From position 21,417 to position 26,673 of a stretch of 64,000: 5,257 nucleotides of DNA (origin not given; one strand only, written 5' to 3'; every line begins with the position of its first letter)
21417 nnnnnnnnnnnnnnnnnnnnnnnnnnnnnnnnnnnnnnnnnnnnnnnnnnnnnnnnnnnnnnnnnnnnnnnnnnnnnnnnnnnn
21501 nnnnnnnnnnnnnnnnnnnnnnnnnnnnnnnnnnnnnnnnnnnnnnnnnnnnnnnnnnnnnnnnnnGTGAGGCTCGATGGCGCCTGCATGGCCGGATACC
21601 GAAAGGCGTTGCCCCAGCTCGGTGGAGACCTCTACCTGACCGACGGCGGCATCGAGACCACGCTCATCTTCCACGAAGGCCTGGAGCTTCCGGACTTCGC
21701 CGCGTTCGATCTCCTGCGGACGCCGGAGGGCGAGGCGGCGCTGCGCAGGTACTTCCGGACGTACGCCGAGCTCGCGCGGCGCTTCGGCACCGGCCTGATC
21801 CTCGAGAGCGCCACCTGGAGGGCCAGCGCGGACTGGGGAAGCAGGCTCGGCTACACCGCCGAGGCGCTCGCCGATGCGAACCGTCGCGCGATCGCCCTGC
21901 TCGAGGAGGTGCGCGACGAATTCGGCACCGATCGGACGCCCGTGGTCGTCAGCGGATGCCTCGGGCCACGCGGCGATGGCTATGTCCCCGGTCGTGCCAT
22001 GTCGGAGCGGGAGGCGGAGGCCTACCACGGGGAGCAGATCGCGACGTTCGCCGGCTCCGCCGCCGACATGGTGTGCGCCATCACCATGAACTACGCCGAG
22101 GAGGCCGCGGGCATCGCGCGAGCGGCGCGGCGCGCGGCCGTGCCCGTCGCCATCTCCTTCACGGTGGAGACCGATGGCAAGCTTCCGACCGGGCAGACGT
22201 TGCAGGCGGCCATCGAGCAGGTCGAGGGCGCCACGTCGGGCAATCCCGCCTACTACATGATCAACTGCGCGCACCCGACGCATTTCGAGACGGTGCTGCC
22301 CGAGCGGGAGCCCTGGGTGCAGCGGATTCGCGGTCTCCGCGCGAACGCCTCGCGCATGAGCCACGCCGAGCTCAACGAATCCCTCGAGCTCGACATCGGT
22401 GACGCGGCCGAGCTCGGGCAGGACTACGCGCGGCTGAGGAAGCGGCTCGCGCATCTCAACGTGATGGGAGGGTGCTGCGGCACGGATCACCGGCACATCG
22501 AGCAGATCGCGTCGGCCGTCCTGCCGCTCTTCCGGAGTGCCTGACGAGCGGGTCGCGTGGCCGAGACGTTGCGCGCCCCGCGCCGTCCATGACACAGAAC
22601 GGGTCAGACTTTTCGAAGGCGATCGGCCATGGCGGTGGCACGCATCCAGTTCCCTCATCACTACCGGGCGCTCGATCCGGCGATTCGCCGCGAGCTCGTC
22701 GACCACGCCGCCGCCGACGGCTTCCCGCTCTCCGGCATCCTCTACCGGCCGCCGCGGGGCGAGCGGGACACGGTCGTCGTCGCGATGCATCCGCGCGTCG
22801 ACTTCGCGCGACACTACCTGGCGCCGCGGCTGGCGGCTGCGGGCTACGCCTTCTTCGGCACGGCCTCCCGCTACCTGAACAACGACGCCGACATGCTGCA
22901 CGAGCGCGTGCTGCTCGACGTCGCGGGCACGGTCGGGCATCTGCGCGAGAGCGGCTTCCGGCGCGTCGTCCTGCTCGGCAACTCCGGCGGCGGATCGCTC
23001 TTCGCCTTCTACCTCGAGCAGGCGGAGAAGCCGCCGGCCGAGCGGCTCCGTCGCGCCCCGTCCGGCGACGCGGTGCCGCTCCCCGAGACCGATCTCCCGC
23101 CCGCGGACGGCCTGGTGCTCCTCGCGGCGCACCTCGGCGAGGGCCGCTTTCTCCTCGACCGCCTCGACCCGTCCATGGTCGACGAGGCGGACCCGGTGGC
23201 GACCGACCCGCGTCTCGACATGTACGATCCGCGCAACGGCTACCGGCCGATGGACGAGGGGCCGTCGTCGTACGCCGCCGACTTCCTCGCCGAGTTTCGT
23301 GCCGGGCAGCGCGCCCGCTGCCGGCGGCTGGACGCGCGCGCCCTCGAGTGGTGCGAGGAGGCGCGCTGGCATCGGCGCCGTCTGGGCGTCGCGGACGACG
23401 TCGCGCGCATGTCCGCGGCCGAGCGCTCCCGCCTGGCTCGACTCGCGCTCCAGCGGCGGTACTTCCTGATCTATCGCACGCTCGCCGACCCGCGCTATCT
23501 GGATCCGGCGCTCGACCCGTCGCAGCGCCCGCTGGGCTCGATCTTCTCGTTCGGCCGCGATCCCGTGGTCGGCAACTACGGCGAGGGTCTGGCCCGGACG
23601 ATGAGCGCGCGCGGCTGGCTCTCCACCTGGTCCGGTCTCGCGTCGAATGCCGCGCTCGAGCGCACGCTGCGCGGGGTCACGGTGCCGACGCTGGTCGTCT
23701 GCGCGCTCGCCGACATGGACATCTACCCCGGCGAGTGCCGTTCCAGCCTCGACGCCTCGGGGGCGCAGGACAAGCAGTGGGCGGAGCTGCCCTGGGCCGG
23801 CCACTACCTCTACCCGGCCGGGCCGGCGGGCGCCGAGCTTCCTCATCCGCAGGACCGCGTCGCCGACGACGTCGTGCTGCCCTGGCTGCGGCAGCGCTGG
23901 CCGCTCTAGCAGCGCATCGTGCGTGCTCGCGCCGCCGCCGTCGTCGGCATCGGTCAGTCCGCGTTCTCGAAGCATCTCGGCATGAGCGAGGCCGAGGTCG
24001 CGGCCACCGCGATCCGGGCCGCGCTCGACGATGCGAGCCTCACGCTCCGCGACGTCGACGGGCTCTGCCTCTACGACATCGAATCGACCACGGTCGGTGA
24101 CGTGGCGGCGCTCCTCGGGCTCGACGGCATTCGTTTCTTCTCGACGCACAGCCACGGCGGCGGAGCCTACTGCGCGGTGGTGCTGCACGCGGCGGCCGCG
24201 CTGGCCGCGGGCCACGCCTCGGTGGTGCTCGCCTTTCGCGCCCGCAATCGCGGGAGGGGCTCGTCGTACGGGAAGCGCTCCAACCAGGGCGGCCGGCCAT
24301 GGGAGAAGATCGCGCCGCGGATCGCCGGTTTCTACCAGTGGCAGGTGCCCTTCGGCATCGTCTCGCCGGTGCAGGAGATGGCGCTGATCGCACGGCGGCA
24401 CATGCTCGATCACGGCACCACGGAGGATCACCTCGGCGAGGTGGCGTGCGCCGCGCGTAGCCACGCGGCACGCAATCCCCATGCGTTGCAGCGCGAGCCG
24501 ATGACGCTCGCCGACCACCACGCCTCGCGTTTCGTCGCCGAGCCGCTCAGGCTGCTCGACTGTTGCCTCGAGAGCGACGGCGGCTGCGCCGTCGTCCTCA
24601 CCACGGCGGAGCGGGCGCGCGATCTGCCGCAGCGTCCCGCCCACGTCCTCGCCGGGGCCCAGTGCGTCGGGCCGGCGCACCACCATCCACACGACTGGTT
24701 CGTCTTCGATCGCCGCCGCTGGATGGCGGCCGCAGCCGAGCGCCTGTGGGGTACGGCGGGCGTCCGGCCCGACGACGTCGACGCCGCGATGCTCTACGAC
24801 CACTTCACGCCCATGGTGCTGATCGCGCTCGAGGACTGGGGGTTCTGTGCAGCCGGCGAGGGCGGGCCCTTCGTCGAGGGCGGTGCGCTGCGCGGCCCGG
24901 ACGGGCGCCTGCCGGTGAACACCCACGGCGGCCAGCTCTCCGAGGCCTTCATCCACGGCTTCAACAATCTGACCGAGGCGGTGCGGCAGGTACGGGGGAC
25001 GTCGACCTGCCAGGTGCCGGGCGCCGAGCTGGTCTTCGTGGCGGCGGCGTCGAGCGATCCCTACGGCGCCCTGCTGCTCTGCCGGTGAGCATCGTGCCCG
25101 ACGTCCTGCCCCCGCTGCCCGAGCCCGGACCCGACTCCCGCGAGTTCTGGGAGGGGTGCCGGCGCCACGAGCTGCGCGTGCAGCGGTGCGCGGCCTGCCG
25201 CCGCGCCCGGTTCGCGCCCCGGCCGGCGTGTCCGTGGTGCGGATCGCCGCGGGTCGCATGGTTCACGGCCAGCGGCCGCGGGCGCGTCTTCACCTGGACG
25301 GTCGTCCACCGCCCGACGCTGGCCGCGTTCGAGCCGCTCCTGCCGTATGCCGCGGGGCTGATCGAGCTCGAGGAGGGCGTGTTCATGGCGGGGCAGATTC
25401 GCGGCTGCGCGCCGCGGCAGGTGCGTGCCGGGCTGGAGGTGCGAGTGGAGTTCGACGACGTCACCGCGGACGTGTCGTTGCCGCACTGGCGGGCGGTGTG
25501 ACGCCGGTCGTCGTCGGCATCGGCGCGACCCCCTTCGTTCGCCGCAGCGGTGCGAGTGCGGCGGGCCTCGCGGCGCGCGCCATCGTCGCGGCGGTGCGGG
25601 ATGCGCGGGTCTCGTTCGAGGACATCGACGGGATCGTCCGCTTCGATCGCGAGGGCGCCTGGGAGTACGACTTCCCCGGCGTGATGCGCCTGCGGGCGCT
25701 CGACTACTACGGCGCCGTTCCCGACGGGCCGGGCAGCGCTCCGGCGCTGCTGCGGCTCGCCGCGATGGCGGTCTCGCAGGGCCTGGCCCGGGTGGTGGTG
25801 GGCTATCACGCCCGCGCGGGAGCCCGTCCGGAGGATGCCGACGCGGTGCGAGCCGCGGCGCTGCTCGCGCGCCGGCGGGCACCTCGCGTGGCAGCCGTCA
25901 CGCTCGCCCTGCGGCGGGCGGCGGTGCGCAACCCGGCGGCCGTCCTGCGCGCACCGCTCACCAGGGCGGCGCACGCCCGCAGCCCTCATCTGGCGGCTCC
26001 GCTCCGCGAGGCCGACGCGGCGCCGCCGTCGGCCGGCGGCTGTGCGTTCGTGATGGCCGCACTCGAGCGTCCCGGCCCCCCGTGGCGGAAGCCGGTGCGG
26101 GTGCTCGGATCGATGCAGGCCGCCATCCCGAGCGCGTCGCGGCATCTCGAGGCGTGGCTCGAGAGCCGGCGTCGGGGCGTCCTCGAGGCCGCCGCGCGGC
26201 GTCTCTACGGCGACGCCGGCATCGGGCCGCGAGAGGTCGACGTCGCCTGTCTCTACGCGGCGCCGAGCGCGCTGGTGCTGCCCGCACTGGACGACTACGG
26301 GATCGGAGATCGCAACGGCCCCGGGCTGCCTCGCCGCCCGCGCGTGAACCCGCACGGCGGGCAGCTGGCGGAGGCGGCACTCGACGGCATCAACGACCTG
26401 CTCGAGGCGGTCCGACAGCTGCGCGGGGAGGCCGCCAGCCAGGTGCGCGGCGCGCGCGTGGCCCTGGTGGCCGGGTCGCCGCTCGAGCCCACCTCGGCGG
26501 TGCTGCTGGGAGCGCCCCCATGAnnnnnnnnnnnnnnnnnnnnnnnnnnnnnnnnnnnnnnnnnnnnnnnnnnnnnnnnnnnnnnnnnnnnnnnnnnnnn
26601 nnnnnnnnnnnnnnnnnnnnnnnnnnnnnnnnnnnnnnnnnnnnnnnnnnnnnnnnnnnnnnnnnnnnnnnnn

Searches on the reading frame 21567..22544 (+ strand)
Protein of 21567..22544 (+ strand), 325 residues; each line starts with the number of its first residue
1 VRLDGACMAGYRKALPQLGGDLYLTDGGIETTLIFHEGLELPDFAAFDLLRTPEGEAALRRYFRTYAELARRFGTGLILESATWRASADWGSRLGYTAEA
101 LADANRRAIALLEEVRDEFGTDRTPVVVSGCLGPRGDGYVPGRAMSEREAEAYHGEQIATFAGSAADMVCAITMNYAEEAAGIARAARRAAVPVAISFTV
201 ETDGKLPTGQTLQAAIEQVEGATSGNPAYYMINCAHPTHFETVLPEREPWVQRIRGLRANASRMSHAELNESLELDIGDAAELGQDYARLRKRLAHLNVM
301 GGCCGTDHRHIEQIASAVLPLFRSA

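Call 42: search_protein_families(library=pfam, proteins=[window:21567-22544:+], max_evalue=0.001)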
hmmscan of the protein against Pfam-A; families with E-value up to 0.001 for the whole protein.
window:21567-22544:+ (325 aa): 1 family
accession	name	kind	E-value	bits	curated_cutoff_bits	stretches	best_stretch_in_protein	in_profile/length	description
PF02574.22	S-methyl_trans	-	2.1e-38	133.3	22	1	24-318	2-283/283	Homocysteine S-methyltransferase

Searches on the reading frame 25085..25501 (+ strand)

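Call 60: search_protein_families(library=pfam, proteins=[window:25085-25501:+], max_evalue=0.001)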
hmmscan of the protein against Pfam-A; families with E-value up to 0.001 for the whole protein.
window:25085-25501:+ (138 aa): 2 families
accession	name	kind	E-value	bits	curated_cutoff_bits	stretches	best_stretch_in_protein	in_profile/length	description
PF01796.24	OB_ChsH2_C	-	4.8e-19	68.5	27.1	1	59-124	1-65/65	ChsH2, C-terminal OB-fold domain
PF12172.15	zf-ChsH2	-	1.7e-09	37.7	23.2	1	22-56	1-35/37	ChsH2, rubredoxin-like zinc ribbon domain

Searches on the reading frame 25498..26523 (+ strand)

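Call 60: search_protein_families(library=pfam, proteins=[window:25498-26523:+], max_evalue=0.001)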
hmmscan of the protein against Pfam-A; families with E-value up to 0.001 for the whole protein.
window:25498-26523:+ (341 aa): 1 family
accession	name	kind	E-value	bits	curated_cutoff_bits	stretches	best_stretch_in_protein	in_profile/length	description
PF22691.2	Thiolase_C_1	-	1.6e-13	51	28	1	229-327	20-130/144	Thiolase C-terminal domain-like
